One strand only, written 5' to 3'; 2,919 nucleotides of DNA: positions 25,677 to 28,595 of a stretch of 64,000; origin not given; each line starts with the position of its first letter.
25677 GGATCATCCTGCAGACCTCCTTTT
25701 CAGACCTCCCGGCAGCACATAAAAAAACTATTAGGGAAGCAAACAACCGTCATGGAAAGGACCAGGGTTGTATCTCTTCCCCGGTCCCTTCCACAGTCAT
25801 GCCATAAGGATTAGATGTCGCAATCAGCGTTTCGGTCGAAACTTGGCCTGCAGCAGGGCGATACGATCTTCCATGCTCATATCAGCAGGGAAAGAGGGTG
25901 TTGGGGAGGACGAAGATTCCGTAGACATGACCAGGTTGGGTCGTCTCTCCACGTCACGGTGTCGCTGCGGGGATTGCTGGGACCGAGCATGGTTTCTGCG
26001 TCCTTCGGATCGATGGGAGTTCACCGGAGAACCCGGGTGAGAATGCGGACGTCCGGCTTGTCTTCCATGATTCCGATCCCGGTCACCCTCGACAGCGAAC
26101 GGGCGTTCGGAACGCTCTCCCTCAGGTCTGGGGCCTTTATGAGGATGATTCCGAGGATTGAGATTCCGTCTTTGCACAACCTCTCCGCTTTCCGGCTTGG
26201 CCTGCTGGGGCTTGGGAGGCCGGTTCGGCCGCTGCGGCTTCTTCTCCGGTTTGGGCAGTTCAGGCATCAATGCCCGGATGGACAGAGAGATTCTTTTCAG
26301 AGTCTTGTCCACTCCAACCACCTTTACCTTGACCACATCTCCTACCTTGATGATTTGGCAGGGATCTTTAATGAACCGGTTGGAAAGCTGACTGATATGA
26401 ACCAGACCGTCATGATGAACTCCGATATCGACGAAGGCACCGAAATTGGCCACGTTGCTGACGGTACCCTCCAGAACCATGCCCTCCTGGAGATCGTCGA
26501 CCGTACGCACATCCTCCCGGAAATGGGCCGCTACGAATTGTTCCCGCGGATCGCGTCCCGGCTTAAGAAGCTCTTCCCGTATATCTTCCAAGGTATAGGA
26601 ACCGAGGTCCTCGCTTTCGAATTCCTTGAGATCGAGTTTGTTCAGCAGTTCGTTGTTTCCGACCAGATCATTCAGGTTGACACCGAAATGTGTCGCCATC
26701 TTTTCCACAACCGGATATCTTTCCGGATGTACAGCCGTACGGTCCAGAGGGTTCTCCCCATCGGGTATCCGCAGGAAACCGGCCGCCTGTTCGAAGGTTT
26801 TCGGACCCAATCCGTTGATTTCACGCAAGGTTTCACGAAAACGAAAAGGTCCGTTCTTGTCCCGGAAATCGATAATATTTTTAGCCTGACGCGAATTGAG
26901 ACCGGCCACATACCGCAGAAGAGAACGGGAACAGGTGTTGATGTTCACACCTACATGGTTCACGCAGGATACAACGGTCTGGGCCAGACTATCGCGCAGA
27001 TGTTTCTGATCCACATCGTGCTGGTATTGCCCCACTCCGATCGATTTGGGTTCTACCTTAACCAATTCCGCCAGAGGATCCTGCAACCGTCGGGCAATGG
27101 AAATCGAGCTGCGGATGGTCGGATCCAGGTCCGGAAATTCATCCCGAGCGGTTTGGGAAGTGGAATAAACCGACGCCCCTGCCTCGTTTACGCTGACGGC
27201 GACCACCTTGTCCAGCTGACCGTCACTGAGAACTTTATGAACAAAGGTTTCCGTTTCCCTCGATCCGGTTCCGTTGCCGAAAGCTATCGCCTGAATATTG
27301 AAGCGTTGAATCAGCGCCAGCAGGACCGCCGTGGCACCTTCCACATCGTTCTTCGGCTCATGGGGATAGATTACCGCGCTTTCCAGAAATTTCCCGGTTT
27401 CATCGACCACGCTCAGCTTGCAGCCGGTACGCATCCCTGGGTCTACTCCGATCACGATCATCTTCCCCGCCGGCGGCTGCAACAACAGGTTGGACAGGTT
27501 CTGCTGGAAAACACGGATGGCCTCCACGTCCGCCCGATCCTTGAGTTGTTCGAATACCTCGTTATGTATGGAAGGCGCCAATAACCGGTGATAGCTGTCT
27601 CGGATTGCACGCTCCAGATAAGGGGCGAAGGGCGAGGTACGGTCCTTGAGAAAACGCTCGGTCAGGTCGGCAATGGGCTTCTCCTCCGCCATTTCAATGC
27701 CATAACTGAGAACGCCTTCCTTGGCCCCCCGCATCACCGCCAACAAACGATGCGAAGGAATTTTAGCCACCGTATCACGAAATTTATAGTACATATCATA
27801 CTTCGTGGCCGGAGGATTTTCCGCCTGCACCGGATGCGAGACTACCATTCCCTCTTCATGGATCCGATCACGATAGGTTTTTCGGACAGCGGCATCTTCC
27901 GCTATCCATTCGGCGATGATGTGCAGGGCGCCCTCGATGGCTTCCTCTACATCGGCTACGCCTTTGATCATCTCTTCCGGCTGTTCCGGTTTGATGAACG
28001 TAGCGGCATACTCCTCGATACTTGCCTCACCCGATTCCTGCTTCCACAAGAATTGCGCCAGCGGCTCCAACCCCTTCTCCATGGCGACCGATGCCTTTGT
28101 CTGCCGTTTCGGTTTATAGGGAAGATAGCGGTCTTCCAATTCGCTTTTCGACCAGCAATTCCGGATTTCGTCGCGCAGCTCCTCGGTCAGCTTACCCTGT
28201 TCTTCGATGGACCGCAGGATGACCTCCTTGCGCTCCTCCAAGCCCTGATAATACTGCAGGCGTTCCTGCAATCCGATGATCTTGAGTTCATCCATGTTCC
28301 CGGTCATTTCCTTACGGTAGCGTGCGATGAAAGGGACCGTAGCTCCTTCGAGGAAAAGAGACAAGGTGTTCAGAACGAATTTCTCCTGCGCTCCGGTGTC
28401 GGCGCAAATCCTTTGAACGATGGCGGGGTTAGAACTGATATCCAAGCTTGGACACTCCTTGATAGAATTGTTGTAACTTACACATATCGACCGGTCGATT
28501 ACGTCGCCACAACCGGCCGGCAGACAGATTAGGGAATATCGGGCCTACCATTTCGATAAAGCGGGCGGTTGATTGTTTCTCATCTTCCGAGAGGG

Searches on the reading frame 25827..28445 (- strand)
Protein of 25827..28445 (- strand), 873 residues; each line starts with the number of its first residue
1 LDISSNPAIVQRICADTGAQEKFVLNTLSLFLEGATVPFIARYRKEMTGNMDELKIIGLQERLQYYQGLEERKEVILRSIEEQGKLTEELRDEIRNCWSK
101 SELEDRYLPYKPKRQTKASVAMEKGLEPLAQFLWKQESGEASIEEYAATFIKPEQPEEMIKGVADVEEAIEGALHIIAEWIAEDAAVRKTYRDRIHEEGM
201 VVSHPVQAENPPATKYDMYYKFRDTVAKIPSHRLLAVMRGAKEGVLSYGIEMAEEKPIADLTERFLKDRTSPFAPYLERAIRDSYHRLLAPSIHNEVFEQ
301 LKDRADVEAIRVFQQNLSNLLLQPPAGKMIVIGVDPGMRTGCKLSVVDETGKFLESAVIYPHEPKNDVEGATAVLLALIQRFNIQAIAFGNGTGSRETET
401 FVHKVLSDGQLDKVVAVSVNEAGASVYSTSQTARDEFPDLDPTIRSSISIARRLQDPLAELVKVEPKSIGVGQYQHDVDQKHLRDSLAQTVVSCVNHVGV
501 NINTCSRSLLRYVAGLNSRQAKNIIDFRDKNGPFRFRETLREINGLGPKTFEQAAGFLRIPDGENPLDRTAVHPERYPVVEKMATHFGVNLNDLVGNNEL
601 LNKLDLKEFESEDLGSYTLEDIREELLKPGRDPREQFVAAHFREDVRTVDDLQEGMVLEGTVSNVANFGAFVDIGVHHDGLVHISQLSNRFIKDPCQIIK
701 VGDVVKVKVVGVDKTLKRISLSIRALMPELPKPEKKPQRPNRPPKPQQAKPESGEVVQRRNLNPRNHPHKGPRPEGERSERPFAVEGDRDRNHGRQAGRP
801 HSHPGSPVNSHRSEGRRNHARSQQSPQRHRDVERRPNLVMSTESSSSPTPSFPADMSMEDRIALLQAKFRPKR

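Call 18: search_protein_families(library=pfam, proteins=[window:25827-28445:-], max_evalue=0.01)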
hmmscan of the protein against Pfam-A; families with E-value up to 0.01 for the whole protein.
window:25827-28445:- (873 aa): 9 families
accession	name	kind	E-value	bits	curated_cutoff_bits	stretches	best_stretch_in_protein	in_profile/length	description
PF16921.10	Tex_YqgF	-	5.6e-50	169.4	27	1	330-455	2-126/126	Tex protein YqgF-like domain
PF22706.1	Tex_central_region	-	9.1e-32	110.9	27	1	144-313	7-178/178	Tex central region-like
PF12836.13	HHH_3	-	1.1e-26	93.2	27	1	495-559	1-65/65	Helix-hairpin-helix motif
PF17674.7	HHH_9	-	1.1e-25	90.7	23.1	1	565-634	1-70/70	HHH domain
PF09371.15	Tex_N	-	4.3e-25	87.7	32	1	9-81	3-75/75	Tex-like protein N-terminal domain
PF00575.29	S1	-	2.4e-23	82.7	22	1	652-724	2-74/74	S1 RNA binding domain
PF14635.12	HHH_7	-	4.1e-10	40.4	27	1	469-561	6-104/104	Helix-hairpin-helix motif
PF14639.11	YqgF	-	6.9e-09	36.1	35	1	400-463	85-148/150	Holliday-junction resolvase-like of SPT6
PF23459.1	S1_RRP5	-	3.9e-06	27.8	27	1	652-722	1-71/72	RRP5 S1 domain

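Call 63: list_cluster_members(proteins=[window:25827-28445:-, window:18778-20400:-, window:10055-13453:+, window:36628-39012:-, window:39443-40390:-, window:20679-23771:-])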
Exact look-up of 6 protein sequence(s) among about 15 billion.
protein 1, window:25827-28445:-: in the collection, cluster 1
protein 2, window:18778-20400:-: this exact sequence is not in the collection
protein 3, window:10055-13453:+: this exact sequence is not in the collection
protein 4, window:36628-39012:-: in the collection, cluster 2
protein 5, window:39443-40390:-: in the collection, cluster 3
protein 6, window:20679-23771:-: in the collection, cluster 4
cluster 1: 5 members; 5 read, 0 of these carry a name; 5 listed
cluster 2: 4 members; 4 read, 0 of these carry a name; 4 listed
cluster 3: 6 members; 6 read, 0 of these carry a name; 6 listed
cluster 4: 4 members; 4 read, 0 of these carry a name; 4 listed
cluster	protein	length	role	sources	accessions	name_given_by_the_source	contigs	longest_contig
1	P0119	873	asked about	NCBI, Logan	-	-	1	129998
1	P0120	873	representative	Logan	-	-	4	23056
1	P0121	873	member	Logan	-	-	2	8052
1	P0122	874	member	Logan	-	-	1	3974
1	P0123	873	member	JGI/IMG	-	-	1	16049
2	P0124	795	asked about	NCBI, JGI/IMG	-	-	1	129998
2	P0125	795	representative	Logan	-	-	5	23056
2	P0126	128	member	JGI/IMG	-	-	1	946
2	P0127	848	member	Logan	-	-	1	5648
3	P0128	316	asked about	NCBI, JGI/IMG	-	-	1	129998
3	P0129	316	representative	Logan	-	-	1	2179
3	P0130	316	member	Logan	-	-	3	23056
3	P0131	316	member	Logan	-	-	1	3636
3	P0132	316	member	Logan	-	-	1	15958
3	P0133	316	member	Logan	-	-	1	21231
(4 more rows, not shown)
